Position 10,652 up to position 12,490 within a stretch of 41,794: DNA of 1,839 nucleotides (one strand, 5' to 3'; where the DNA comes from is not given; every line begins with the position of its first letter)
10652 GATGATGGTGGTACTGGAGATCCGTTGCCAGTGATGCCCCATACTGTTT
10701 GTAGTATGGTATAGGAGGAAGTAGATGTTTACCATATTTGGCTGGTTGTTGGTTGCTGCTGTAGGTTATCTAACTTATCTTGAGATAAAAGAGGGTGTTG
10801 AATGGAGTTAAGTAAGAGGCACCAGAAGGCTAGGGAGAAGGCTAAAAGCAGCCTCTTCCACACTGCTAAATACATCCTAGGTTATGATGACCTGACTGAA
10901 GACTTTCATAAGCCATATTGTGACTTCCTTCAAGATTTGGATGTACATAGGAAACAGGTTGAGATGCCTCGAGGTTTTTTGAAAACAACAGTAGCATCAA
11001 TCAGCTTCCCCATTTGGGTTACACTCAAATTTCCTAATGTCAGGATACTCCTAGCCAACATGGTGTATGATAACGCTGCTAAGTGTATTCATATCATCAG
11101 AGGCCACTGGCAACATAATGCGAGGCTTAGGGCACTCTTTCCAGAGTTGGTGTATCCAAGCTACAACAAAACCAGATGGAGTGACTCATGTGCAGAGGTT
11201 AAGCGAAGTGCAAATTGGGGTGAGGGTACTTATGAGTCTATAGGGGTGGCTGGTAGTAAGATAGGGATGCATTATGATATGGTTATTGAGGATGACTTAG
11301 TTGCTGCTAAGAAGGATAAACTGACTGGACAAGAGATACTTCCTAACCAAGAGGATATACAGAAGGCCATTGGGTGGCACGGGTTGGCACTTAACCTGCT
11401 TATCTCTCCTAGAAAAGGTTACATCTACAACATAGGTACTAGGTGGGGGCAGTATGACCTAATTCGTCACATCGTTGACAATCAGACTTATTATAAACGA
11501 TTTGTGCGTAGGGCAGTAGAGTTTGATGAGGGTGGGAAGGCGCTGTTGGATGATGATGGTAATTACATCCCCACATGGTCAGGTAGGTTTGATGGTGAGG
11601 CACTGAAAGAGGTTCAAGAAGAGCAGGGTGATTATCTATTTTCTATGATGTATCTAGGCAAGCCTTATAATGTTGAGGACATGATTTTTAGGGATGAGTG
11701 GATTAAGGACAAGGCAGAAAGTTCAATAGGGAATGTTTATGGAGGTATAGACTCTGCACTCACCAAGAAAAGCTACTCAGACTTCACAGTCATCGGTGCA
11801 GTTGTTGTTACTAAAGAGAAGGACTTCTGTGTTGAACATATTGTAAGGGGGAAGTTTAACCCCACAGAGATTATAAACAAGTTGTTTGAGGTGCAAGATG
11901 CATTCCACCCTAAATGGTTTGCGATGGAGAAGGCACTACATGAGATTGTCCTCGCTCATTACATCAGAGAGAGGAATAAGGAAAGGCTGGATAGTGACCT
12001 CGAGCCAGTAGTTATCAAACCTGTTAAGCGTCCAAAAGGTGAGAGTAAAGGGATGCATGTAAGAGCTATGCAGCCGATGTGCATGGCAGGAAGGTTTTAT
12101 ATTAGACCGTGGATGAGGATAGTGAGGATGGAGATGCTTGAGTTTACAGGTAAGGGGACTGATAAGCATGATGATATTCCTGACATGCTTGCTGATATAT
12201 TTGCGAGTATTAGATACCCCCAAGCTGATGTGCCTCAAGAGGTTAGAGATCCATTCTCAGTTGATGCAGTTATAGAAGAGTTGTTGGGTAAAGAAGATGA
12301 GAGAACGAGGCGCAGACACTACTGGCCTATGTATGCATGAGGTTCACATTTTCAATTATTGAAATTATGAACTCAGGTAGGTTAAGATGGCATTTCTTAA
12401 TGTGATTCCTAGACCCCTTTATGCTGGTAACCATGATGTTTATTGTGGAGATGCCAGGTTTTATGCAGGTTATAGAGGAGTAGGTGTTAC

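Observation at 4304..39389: Five copies of a 25-bp near-palindrome; four of them end 16-18 nt upstream of a start codon on whichever strand is coding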

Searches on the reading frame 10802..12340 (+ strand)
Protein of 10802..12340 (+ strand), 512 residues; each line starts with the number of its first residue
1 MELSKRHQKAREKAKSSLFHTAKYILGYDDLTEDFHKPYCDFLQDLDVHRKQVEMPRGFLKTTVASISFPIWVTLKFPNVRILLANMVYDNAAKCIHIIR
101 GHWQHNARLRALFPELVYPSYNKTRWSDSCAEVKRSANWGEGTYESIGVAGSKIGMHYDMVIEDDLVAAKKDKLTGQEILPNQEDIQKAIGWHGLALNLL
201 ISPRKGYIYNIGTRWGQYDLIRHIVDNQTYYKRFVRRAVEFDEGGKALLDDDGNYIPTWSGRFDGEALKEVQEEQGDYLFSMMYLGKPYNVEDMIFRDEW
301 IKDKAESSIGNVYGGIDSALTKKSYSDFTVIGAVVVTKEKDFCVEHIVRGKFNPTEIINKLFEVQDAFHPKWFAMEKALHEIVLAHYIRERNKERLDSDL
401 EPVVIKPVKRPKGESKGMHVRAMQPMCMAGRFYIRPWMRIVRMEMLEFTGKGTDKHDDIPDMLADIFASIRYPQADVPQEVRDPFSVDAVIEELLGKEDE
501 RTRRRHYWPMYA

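Call 12: search_protein_families(library=phrogs, proteins=[window:10802-12340:+], max_evalue=0.001)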
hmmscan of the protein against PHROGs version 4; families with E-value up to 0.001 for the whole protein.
window:10802-12340:+ (512 aa): 3 families
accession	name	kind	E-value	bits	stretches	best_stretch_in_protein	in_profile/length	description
phrog_38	-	head and packaging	1.5e-58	200.2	1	6-479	256-712/760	terminase large subunit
phrog_5573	-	head and packaging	5.3e-13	50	1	248-469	20-233/250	terminase large subunit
phrog_4758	-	head and packaging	2.9e-08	34.4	1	32-229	38-222/243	terminase large subunit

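Call 17: find_related_loci(query=window:10802-12340:+, collection=viral_contigs, flank=10000)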
Query window:10802-12340:+ (512 aa) in viral_contigs; peptide patterns used: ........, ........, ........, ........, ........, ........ (x = any residue, [..] = any of these).
3 stretches matched a pattern; 3 encode a relative of the query (tblastn E <= 1e-3); 3 distinct loci.
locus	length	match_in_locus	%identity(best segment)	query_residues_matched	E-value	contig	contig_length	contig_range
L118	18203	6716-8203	61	11-506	0e+0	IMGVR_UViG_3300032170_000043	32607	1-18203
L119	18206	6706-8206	58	8-506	4e-176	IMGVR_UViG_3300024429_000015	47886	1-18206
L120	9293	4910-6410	58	8-506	7e-173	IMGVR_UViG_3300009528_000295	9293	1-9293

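Call 36: find_related_loci(query=window:10802-12340:+, collection=metagenome_contigs, flank=10000)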
Query window:10802-12340:+ (512 aa) in metagenome_contigs; peptide patterns used: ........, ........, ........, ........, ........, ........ (x = any residue, [..] = any of these).
22 stretches matched a pattern; 5 encode a relative of the query (tblastn E <= 1e-3); 5 distinct loci.
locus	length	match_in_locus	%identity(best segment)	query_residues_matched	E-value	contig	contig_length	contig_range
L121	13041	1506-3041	96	1-512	0e+0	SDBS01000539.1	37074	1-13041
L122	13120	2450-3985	95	1-512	0e+0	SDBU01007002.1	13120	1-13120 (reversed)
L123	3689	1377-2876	74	9-508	0e+0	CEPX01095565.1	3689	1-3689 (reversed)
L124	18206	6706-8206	58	8-506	5e-176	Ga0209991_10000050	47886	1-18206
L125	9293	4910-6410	58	8-506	9e-173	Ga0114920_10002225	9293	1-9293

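Call 42: find_encoding_contigs(protein=window:10802-12340:+, flank=10000, max_places=6)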
Protein window:10802-12340:+ (512 aa): 3 contigs read that carry it; 3 places shown.
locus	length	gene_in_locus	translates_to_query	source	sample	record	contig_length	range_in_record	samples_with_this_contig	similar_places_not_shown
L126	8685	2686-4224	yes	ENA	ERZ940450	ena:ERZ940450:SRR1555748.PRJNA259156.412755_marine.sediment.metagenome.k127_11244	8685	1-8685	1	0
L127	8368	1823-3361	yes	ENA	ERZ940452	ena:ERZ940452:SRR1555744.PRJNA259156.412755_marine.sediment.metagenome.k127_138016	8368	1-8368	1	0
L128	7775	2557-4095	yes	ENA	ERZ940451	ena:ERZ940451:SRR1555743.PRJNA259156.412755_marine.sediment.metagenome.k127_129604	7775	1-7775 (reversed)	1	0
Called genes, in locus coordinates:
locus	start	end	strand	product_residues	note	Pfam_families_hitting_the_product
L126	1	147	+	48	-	?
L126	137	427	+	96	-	-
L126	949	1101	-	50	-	-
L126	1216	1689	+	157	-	-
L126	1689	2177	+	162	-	-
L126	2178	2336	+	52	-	-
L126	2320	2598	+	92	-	-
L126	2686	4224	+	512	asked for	-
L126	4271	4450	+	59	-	-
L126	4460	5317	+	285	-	-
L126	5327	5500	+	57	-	-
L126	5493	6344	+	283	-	-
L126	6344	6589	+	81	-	-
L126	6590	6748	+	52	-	-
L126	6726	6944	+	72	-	-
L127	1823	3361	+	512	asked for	-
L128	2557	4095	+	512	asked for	-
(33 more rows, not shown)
